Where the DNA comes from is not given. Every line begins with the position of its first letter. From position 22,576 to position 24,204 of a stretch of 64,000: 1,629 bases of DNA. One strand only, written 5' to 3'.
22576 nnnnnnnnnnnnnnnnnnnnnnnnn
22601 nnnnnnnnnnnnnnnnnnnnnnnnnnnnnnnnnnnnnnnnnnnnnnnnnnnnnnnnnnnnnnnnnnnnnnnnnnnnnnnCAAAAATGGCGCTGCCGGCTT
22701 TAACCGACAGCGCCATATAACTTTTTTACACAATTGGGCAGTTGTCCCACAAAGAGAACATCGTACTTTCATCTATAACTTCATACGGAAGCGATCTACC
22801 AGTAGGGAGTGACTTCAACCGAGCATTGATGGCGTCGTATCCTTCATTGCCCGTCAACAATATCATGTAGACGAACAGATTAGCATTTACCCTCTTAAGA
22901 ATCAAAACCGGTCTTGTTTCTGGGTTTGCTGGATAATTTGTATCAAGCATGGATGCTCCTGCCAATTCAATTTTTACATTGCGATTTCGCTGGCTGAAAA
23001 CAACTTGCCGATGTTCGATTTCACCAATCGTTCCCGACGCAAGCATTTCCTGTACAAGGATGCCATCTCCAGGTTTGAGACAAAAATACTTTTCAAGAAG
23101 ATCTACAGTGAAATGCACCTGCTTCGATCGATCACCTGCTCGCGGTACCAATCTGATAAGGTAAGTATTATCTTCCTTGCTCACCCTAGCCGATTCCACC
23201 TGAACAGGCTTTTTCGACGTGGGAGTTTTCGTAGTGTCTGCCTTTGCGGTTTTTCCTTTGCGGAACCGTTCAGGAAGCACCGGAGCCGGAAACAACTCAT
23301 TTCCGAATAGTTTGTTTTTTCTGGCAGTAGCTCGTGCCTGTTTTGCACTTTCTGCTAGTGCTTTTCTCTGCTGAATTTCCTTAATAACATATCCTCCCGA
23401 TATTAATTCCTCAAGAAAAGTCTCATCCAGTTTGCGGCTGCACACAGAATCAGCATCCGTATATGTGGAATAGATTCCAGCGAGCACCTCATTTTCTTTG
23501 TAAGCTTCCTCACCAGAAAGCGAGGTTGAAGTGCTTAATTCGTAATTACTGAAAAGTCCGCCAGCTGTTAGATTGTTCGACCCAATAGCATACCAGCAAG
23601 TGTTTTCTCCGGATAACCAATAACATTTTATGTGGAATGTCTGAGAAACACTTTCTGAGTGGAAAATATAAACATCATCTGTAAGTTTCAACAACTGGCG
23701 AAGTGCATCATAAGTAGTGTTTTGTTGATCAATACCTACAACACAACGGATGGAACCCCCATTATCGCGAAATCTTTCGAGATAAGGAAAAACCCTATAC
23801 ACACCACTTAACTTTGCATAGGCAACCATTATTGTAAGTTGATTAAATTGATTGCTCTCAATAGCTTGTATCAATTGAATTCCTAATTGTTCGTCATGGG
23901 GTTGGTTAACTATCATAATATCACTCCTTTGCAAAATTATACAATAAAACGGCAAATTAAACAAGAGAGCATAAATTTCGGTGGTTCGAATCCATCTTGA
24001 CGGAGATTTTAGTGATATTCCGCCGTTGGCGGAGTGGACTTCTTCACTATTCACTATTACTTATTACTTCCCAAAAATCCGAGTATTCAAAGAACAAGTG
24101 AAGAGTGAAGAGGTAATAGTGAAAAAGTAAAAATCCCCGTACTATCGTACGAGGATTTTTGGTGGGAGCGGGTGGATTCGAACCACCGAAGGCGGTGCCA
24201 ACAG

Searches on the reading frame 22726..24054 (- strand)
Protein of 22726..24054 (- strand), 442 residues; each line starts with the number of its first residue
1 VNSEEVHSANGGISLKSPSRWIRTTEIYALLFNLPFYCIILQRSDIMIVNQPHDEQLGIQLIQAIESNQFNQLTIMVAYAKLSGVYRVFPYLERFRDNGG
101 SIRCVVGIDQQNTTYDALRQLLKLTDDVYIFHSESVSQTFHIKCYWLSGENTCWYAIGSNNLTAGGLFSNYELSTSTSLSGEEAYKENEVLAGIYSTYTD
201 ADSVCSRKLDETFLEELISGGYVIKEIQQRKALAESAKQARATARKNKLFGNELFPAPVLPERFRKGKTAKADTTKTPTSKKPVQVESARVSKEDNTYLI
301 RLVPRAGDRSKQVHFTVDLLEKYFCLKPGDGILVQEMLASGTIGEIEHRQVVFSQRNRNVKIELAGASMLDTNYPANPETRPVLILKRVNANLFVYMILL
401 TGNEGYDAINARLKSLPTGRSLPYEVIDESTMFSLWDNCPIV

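Call 37: search_protein_families(library=pfam, proteins=[window:22726-24054:-])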
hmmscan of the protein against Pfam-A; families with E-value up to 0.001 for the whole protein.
window:22726-24054:- (442 aa): 1 family
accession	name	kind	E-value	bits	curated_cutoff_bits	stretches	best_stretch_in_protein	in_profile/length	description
PF13091.12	PLDc_2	-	7.9e-05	22.9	27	1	62-174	2-112/132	PLD-like domain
